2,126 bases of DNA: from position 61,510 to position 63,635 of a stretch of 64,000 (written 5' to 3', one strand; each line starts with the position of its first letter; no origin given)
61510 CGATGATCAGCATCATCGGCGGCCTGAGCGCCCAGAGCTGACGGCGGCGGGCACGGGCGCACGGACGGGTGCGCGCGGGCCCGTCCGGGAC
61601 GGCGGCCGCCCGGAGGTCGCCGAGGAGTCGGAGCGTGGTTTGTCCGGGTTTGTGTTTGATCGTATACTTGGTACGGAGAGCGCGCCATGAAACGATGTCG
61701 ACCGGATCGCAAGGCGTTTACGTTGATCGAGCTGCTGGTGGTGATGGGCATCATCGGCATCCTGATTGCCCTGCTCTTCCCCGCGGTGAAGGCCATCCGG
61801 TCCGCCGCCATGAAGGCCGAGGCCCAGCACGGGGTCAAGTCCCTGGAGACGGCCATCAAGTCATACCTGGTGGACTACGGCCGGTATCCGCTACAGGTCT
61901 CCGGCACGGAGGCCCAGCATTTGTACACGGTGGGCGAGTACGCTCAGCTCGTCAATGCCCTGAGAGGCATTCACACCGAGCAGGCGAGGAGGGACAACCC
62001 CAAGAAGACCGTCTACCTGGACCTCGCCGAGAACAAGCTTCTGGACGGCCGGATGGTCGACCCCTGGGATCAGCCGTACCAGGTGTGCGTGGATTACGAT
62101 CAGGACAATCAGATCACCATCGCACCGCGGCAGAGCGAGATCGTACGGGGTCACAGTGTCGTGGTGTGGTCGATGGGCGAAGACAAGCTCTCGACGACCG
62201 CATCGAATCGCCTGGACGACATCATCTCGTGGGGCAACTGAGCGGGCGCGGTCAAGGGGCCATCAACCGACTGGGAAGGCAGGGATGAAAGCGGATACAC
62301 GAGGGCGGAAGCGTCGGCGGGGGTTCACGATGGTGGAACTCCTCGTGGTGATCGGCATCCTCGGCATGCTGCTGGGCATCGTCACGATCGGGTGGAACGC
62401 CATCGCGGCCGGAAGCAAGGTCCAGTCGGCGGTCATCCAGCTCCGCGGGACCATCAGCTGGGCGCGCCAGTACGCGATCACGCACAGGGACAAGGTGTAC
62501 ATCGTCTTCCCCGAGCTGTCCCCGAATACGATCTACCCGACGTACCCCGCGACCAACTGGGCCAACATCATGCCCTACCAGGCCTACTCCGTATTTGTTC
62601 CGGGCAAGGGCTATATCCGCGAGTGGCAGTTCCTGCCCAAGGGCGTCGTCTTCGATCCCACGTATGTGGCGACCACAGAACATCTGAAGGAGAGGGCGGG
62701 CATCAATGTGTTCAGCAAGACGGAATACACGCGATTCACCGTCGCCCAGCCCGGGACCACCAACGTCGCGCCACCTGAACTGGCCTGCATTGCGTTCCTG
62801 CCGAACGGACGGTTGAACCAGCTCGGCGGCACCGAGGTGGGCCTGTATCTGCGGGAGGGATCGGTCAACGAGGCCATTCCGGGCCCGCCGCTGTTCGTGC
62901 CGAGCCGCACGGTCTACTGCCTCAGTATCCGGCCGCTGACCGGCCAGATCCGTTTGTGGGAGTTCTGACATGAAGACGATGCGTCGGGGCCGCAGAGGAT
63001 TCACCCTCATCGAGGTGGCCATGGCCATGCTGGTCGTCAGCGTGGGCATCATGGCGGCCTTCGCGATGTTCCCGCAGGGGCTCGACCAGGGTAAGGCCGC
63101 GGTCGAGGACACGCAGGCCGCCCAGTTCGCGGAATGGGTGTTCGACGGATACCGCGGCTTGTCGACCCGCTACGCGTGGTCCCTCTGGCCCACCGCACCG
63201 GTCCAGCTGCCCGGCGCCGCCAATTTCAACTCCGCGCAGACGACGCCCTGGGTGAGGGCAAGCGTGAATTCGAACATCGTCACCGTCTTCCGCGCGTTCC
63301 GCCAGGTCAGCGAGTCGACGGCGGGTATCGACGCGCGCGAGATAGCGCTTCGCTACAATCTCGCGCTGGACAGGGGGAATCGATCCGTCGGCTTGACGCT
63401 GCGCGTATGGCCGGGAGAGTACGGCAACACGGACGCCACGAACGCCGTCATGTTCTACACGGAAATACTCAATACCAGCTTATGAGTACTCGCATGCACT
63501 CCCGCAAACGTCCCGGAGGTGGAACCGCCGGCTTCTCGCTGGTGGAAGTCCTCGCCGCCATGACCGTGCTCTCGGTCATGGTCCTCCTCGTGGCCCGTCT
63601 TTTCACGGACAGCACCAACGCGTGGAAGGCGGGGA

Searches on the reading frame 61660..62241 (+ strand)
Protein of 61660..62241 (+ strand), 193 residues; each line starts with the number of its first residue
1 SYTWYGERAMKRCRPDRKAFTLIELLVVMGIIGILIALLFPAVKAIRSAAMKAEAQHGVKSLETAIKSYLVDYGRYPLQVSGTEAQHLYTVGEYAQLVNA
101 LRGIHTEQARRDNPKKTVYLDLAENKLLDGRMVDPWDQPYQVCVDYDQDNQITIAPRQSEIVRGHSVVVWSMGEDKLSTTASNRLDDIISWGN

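Call 43: search_protein_families(library=pfam, proteins=[window:61660-62241:+], max_evalue=0.001)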
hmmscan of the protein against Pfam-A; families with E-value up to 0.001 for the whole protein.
window:61660-62241:+ (193 aa): 2 families
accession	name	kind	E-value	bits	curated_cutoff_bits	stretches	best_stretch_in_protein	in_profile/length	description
PF07963.17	N_methyl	-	2.7e-08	33.5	21.2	1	16-40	3-27/27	Prokaryotic N-terminal methylation motif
PF08334.16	T2SSG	-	0.0001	22.7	21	0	48-84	7-43/108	Type II secretion system (T2SS), protein G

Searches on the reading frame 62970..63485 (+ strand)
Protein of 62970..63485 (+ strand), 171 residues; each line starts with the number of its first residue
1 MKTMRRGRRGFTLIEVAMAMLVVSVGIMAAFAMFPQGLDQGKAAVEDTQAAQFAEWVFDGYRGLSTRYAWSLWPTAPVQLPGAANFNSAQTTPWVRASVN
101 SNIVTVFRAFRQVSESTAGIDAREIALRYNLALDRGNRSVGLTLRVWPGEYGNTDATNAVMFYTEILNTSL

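Call 74: find_encoding_contigs(protein=window:62970-63485:+, flank=10000, max_places=10)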
Protein window:62970-63485:+ (171 aa): 23 contigs read that carry it; 10 places shown.
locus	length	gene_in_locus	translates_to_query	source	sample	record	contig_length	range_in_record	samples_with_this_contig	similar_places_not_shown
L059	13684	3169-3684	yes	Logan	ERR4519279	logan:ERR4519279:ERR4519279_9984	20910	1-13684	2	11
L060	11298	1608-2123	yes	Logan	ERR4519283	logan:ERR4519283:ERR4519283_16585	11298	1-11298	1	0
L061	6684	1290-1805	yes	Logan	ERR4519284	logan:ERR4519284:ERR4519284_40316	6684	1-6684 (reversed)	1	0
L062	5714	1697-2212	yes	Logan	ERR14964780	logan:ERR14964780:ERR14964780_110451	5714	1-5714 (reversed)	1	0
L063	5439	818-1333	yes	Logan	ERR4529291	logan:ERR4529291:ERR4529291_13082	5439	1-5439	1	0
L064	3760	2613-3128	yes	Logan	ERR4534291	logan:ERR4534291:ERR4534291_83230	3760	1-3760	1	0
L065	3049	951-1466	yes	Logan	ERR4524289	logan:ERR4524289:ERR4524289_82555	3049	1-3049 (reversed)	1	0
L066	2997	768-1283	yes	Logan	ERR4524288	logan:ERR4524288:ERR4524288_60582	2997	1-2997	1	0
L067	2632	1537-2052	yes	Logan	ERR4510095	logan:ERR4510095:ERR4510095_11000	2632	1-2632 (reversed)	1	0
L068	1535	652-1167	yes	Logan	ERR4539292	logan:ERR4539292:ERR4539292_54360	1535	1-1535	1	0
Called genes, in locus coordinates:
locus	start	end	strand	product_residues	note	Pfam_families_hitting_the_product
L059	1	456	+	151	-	?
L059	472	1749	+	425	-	PF28597:T2SSF_N, PF00482:T2SSF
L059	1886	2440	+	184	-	PF07963:N_methyl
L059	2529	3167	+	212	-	-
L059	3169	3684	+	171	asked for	PF07963:N_methyl (weak)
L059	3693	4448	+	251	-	-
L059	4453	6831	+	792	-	-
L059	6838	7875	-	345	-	PF04613:LpxD, PF25087:GMPPB_C (faint), PF25084:LbH_EIF2B (faint), PF14602:Hexapep_2 (faint), PF00132:Hexapep (weak)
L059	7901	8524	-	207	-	PF03938:OmpH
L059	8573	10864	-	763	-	PF07244:POTRA, PF08479:POTRA_2 (weak), PF07244:POTRA, PF01103:Omp85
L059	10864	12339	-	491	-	PF00772:DnaB, PF03796:DnaB_C, PF13481:AAA_25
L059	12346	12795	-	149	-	PF01281:Ribosomal_L9_N, PF03948:Ribosomal_L9_C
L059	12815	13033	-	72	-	PF01084:Ribosomal_S18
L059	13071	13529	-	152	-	PF00436:SSB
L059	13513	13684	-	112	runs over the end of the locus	PF01250:Ribosomal_S6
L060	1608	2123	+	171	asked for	PF07963:N_methyl (weak)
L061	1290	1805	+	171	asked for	PF07963:N_methyl (weak)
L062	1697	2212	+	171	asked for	PF07963:N_methyl (weak)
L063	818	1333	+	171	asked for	PF07963:N_methyl (weak)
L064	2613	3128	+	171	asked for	PF07963:N_methyl (weak)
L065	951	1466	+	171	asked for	PF07963:N_methyl (weak)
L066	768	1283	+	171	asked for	PF07963:N_methyl (weak)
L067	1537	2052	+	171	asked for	PF07963:N_methyl (weak)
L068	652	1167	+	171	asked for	PF07963:N_methyl (weak)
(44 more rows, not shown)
